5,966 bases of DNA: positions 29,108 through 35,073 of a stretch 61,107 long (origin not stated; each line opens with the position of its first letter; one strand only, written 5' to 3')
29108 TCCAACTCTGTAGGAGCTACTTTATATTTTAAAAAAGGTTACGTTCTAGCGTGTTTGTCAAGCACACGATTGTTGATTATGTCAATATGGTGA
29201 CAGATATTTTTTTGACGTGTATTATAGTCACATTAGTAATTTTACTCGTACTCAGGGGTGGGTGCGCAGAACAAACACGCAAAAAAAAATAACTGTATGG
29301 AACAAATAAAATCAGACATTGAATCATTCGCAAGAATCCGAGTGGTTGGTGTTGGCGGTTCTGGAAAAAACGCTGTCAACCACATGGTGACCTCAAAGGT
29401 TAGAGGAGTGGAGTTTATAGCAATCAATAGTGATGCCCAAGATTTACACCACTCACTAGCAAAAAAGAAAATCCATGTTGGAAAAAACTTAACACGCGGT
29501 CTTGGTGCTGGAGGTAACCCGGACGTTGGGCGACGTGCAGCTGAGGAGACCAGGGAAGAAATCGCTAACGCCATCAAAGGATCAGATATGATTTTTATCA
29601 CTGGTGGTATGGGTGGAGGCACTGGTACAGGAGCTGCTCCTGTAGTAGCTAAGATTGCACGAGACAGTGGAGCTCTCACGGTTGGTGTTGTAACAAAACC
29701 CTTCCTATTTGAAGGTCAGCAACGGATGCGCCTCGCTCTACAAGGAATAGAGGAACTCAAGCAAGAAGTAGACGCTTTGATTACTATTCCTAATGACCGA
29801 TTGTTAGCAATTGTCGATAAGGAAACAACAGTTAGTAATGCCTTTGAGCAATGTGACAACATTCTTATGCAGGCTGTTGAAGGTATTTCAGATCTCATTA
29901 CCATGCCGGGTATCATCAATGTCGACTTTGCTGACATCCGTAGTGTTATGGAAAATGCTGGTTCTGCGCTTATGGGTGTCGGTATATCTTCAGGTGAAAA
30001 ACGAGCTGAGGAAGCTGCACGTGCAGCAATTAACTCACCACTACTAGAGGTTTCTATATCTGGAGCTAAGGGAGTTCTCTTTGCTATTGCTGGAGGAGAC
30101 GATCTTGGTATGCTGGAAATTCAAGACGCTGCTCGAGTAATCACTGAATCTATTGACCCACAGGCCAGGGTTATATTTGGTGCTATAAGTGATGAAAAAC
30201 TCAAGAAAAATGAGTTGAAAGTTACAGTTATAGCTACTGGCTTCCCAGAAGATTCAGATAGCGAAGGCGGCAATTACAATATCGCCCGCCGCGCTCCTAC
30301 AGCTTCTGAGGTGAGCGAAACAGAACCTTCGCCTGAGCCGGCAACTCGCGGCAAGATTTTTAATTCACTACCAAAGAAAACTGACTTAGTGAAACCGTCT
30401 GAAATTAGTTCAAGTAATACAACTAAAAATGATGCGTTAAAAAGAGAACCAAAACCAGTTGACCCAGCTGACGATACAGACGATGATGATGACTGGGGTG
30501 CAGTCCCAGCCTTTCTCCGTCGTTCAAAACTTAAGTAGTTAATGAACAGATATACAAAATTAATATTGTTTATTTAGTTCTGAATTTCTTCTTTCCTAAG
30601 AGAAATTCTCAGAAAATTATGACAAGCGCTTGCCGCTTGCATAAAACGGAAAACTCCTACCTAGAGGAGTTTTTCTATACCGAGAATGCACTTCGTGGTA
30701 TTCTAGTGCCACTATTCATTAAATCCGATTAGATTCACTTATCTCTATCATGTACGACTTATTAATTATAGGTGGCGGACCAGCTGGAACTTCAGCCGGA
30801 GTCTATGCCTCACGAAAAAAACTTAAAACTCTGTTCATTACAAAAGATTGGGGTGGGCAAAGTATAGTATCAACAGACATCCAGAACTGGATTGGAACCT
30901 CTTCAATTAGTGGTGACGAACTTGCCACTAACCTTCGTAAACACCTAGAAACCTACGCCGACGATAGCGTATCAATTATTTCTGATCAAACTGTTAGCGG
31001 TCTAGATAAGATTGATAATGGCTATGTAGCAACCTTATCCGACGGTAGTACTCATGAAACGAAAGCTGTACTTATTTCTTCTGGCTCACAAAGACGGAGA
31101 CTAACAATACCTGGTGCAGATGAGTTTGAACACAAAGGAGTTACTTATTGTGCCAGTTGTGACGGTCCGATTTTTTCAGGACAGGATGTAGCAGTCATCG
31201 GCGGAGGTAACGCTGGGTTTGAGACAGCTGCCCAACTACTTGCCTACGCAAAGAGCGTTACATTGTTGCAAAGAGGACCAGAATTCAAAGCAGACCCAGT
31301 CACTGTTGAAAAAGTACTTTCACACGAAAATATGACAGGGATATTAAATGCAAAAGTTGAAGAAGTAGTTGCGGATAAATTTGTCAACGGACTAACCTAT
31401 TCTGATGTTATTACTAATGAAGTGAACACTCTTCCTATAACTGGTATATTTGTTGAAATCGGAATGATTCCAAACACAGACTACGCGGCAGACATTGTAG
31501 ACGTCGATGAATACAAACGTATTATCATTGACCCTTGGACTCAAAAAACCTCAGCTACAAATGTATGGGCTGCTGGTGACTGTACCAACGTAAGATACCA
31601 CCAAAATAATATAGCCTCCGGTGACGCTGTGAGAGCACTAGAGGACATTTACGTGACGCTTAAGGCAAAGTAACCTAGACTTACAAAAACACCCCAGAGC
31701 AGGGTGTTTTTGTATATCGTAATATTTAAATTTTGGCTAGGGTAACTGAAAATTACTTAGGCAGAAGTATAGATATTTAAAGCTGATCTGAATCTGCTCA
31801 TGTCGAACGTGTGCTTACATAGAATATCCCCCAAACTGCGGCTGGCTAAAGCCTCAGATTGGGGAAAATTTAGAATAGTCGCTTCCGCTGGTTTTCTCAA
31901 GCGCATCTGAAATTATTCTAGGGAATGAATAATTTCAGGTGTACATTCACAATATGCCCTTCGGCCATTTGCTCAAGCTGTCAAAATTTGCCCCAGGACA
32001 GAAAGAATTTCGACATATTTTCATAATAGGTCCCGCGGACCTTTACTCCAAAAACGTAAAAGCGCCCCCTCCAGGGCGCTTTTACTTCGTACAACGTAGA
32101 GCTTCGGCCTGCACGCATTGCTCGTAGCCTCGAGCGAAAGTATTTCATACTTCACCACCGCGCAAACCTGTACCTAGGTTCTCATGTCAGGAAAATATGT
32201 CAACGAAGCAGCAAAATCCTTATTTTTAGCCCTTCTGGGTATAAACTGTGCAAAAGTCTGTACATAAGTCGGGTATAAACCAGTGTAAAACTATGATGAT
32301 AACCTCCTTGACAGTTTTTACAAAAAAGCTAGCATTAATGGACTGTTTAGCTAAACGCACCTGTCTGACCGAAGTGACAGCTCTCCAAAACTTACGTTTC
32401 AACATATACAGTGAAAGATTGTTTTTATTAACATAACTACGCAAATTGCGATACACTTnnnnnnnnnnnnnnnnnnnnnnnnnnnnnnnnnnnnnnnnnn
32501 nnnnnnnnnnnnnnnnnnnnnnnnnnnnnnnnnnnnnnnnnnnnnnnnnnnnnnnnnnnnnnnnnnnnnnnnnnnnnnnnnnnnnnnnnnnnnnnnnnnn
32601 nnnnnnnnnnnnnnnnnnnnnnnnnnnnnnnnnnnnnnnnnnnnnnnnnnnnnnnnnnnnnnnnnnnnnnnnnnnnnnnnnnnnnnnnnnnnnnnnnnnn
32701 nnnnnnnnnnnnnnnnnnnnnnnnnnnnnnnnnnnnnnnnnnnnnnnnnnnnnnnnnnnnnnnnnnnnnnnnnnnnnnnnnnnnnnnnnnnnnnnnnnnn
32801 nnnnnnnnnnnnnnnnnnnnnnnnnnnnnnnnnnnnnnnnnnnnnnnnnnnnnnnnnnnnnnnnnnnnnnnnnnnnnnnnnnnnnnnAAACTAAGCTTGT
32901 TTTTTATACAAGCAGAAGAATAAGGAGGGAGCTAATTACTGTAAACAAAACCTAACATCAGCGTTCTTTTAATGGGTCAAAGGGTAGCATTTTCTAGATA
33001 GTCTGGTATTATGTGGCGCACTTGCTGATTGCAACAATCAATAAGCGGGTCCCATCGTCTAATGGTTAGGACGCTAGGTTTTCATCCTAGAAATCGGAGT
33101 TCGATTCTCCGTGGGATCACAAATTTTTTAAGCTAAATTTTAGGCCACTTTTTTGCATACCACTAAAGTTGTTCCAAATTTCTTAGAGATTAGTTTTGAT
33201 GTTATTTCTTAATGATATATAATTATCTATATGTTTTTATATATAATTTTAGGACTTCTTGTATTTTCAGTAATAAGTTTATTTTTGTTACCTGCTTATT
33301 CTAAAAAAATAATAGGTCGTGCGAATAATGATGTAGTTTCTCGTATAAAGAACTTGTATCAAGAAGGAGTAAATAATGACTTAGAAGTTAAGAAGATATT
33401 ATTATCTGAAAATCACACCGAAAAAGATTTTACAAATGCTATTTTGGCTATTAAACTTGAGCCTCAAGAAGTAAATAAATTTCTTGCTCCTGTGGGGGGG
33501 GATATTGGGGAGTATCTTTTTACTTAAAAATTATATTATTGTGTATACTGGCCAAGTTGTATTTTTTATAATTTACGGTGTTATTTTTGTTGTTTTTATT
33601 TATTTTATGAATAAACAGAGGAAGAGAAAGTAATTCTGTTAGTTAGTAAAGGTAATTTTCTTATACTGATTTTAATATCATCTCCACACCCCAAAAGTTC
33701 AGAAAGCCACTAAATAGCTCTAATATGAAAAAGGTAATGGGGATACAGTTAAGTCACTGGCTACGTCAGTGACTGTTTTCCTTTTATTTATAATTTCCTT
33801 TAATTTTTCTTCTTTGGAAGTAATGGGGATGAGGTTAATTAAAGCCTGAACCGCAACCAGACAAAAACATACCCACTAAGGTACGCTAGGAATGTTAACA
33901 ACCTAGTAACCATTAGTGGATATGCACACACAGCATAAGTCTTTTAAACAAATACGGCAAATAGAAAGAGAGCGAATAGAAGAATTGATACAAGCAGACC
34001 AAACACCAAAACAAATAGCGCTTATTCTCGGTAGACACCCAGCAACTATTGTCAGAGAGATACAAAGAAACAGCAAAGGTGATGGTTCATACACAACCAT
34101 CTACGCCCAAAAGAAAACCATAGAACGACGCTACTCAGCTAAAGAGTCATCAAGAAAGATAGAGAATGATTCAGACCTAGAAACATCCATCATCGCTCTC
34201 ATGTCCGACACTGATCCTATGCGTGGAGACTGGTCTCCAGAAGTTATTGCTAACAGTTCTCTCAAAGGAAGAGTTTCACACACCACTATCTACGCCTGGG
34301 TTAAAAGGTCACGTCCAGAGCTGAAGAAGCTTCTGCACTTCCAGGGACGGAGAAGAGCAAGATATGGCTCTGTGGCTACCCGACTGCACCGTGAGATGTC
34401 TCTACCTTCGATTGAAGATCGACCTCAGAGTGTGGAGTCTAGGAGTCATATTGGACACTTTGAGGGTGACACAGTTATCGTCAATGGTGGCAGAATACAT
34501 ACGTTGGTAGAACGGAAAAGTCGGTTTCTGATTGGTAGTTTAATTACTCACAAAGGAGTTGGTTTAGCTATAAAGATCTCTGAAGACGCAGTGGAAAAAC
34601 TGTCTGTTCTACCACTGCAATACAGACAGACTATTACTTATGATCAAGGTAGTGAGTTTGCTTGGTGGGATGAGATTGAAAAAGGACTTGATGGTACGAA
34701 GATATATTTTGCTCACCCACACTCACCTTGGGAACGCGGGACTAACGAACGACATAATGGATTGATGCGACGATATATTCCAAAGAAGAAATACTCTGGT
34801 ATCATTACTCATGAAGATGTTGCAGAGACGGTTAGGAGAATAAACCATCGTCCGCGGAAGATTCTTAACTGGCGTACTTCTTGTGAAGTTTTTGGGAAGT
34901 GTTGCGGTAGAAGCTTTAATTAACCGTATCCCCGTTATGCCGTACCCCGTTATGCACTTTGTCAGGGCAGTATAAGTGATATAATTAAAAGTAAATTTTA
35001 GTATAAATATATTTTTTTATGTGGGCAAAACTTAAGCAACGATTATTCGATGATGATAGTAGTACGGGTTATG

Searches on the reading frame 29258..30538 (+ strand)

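Call 72: search_protein_families(library=pfam, proteins=[window:29258-30538:+], max_evalue=0.0001)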
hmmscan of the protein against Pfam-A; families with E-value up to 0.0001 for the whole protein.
window:29258-30538:+ (426 aa): 2 families
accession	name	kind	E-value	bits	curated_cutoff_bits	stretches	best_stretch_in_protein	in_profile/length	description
PF00091.31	Tubulin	-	3.8e-50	171.3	33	1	27-186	2-189/190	Tubulin/FtsZ family, GTPase domain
PF12327.13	FtsZ_C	-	1.9e-32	111.8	27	1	235-329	1-94/95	FtsZ family, C-terminal domain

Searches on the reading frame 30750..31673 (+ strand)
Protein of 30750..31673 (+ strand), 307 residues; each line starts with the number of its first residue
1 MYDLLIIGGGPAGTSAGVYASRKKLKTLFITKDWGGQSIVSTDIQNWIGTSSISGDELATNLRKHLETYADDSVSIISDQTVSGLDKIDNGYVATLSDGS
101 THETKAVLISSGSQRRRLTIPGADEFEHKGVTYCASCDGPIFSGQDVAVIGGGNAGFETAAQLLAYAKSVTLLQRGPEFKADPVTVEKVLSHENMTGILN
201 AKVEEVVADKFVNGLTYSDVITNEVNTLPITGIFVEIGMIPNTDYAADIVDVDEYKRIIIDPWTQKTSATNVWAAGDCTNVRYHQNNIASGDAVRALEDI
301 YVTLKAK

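Call 72: search_protein_families(library=pfam, proteins=[window:30750-31673:+], max_evalue=0.0001)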
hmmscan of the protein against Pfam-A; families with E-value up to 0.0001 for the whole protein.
window:30750-31673:+ (307 aa): 8 families
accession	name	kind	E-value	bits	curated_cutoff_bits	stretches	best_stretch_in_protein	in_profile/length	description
PF07992.20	Pyr_redox_2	-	4.9e-44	151.3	26.1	1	2-289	1-287/291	Pyridine nucleotide-disulphide oxidoreductase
PF13738.12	Pyr_redox_3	-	1.1e-19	71.2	30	1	5-276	1-305/305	Pyridine nucleotide-disulphide oxidoreductase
PF00070.33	Pyr_redox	-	2.2e-10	41.3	22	1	147-215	2-77/82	Pyridine nucleotide-disulphide oxidoreductase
PF01266.30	DAO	-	9.1e-09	35.7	27.9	0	146-179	1-34/353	FAD dependent oxidoreductase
PF00890.30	FAD_binding_2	-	3.4e-08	33.5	20.4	0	3-34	1-32/414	FAD binding domain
PF12831.13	FAD_oxidored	-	3.8e-08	33.5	27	0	3-64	1-70/416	FAD dependent oxidoreductase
PF03486.20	HI0933_like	-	5.9e-08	32.9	50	0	146-178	2-34/244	HI0933-like protein Rossmann domain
PF01134.28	GIDA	-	4.1e-07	29.8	22.1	0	3-33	1-31/391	Glucose inhibited division protein A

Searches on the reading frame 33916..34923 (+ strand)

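Call 73: search_protein_families(library=pfam, proteins=[window:33916-34923:+], max_evalue=0.0001)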
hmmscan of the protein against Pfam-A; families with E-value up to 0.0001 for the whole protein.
window:33916-34923:+ (335 aa): 1 family
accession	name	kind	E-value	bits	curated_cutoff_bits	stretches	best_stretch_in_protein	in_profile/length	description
PF13936.12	HTH_38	-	6.1e-11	42.3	27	1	11-52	3-44/44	Helix-turn-helix domain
